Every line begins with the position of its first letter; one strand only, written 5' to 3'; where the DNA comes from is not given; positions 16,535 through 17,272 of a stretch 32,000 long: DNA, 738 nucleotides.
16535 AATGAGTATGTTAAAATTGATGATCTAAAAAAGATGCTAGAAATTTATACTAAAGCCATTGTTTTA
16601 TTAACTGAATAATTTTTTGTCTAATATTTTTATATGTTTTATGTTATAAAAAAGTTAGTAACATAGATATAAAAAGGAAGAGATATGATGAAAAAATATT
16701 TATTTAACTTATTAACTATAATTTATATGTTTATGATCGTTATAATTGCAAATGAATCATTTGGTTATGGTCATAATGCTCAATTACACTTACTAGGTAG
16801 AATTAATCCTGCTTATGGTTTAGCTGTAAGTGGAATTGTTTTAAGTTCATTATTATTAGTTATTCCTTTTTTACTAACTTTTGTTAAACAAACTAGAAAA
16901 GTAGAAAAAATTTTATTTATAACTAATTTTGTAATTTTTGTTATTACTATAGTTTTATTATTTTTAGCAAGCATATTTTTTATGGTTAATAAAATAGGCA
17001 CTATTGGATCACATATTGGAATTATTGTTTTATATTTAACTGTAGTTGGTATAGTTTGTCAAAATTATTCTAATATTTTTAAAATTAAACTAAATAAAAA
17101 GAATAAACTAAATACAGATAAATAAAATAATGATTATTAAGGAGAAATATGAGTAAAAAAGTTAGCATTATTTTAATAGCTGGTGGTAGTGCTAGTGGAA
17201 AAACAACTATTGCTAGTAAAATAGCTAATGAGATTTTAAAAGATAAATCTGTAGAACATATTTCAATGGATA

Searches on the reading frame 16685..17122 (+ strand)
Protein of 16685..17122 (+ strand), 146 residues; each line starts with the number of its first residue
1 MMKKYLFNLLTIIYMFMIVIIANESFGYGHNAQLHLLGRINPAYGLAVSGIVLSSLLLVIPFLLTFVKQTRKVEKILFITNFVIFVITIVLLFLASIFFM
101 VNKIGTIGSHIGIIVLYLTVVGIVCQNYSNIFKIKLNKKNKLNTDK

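Call 77: search_protein_families(library=pfam, proteins=[window:16685-17122:+], max_evalue=0.001)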
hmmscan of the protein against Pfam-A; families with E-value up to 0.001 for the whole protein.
seq(146 aa): 0 families
